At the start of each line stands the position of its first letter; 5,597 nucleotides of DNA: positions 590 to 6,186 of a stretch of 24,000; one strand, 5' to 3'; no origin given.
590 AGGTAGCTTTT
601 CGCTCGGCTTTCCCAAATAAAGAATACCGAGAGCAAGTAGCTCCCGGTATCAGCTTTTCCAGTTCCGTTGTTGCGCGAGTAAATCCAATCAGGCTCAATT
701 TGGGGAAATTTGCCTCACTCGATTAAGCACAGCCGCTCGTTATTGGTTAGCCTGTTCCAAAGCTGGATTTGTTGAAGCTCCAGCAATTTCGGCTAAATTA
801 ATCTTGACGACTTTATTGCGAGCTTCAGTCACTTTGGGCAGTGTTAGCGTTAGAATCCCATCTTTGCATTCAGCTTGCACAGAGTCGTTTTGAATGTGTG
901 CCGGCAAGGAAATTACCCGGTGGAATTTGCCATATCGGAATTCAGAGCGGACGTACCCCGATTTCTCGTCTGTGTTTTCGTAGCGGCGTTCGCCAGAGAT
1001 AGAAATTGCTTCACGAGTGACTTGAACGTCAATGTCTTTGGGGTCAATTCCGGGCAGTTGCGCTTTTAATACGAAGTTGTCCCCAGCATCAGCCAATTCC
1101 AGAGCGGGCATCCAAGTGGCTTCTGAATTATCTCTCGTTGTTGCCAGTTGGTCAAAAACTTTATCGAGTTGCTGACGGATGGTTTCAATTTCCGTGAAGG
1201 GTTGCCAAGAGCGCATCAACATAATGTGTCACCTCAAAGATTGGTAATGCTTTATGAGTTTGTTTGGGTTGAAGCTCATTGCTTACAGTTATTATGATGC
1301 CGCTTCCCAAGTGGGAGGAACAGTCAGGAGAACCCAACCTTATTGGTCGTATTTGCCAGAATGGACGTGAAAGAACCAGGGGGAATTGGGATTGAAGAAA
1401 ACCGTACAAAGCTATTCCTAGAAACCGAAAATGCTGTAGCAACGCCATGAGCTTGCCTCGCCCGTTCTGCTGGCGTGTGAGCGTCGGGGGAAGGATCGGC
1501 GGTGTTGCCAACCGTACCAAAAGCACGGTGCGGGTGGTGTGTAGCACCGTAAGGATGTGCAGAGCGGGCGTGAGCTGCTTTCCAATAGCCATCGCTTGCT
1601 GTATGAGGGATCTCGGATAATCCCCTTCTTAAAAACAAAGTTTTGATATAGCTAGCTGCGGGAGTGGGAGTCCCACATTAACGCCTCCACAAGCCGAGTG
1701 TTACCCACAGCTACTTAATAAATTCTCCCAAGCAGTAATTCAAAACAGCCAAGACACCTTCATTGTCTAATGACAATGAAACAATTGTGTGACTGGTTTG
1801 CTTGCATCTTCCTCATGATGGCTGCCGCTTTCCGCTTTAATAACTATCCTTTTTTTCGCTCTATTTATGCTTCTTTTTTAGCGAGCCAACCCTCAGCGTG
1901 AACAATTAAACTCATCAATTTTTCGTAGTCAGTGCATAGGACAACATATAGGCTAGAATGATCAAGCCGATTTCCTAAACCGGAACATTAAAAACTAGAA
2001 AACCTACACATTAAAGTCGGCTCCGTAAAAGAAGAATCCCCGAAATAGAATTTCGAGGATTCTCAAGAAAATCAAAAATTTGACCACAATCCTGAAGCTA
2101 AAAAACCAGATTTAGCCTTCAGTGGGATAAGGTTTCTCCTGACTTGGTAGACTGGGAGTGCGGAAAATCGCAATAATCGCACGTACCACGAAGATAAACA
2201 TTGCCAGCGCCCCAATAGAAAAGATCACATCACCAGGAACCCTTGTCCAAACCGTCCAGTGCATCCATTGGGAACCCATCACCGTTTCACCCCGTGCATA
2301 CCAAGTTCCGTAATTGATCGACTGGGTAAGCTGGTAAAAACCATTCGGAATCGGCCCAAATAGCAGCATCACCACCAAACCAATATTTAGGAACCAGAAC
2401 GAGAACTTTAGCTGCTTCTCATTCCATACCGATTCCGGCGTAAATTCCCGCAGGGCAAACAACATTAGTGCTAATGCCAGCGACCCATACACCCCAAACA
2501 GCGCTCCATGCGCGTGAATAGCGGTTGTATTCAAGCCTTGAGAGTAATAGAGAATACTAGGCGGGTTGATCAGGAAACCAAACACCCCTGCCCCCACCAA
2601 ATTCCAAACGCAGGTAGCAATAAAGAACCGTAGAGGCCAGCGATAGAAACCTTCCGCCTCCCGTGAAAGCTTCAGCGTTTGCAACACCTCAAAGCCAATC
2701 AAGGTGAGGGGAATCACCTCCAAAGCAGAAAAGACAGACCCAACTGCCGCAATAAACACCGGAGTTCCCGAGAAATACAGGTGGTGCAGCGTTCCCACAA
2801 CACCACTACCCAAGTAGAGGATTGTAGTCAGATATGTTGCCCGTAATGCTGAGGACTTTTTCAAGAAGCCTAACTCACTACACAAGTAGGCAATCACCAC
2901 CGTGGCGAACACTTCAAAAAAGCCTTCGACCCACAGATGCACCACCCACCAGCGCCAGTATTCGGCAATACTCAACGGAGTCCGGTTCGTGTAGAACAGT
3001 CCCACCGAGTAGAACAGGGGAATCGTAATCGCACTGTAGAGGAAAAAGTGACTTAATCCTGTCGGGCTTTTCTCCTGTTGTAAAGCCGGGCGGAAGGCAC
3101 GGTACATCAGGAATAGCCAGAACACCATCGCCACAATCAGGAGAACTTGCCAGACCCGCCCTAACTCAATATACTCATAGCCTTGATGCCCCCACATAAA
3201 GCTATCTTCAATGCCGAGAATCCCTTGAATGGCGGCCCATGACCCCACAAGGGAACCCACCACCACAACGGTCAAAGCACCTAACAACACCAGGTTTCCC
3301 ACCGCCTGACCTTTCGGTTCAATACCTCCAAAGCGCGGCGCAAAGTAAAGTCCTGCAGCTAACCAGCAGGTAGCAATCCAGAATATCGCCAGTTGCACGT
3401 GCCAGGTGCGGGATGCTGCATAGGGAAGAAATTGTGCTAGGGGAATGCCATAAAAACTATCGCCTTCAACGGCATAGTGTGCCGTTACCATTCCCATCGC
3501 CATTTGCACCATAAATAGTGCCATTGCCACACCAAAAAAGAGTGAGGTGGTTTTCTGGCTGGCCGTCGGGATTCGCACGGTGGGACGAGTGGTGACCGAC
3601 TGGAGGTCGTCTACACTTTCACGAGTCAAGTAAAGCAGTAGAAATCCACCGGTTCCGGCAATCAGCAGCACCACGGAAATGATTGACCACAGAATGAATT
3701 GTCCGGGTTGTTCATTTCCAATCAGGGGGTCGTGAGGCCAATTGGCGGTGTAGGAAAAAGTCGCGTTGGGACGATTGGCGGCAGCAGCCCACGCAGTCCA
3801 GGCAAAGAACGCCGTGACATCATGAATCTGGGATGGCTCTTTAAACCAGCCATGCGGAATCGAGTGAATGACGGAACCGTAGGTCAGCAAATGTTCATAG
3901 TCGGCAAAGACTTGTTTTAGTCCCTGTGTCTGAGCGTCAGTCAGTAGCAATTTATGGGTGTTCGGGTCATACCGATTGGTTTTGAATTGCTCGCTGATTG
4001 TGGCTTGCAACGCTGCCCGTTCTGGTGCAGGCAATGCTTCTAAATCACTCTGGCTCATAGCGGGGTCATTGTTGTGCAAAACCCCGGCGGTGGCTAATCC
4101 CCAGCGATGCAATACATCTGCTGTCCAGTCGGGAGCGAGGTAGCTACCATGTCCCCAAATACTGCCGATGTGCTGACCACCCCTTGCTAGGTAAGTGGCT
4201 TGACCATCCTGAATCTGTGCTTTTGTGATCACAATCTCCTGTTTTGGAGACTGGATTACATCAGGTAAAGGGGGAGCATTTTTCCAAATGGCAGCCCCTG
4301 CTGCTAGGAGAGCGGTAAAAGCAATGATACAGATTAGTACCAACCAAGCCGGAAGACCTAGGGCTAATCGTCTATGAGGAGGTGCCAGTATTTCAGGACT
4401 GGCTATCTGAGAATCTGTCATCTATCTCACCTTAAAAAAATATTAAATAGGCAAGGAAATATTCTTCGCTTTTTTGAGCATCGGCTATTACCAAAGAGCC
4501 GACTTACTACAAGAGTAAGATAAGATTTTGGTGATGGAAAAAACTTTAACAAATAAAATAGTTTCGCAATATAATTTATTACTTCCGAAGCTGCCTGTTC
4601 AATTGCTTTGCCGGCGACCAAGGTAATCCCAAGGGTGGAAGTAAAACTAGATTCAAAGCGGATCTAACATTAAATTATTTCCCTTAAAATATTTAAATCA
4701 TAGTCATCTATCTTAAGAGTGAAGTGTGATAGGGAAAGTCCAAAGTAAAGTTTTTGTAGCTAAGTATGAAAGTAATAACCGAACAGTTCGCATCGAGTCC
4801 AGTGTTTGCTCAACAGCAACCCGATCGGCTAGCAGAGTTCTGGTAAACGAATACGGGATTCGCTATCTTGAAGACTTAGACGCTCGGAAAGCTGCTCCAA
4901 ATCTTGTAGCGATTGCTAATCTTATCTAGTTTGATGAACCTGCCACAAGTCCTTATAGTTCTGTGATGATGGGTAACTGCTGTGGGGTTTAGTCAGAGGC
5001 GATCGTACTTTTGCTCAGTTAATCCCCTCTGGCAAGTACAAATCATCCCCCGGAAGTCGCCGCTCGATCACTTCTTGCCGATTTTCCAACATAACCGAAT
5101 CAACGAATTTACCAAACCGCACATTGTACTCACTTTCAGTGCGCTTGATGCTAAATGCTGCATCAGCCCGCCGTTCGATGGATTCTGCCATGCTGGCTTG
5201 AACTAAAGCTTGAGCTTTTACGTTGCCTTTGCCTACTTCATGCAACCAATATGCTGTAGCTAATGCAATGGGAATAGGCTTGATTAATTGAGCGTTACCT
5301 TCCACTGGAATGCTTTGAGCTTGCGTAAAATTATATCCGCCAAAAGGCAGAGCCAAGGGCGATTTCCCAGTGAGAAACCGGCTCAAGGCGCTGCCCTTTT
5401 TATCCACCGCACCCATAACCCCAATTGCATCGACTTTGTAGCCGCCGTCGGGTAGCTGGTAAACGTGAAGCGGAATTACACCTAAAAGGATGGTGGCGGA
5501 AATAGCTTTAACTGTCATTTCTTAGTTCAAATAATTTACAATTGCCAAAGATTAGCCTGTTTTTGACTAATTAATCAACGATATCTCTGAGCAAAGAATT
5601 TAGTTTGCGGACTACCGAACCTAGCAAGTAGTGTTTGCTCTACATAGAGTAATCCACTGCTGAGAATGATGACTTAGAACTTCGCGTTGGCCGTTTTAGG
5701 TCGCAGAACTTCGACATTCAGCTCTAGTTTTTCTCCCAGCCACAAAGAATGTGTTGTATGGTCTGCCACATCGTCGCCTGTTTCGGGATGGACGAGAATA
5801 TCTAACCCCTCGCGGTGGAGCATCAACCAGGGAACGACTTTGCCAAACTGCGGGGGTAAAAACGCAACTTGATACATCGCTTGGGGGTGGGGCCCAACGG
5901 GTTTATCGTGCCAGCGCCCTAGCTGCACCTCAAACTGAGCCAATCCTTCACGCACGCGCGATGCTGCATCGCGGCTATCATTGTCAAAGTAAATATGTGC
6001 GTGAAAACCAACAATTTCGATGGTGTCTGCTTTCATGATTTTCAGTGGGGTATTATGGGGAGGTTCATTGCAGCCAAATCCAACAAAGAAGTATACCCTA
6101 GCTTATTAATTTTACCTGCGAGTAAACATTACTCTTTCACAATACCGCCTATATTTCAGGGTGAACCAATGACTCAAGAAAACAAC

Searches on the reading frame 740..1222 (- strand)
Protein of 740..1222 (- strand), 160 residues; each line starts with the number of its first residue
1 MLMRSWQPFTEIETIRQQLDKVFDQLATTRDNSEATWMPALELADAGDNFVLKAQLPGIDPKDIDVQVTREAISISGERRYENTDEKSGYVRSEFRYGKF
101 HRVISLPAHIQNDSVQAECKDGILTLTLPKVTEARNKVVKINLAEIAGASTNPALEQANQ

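Call 18: search_protein_families(library=pfam, proteins=[window:740-1222:-], max_evalue=0.001)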
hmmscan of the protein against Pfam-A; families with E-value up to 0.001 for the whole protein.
window:740-1222:- (160 aa): 2 families
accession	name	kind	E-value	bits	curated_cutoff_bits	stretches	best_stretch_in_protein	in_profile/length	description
PF00011.27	HSP20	-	3e-22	79.1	20.8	1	46-141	5-99/102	Hsp20/alpha crystallin family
PF17886.7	ArsA_HSP20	-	1.4e-08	34.6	22.5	1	47-126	1-61/63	HSP20-like domain found in ArsA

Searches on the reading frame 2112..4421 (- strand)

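Call 18: search_protein_families(library=pfam, proteins=[window:2112-4421:-], max_evalue=0.001)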
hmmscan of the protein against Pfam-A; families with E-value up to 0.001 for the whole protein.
window:2112-4421:- (769 aa): 2 families
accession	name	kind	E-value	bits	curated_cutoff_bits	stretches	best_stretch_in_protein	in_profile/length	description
PF00115.25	COX1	-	8.8e-59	199.9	34.8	1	293-733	4-436/436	Cytochrome C and Quinol oxidase polypeptide I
PF22085.1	NorB_cytochrome_c-like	-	1.1e-55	189.2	29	1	53-230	1-181/181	Nitric oxide reductase subunit B, cytochrome c-like domain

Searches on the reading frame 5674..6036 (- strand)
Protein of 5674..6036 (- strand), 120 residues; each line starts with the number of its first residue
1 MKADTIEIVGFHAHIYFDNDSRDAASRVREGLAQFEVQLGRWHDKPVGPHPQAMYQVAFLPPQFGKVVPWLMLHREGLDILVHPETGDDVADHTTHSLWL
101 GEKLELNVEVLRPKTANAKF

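Call 18: search_protein_families(library=pfam, proteins=[window:5674-6036:-], max_evalue=0.001)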
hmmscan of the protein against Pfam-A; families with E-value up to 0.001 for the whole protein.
window:5674-6036:- (120 aa): 1 family
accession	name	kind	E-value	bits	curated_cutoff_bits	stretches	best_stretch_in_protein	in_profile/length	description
PF08883.16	DOPA_dioxygen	-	1.5e-35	122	25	1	11-109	1-105/106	Dopa 4,5-dioxygenase family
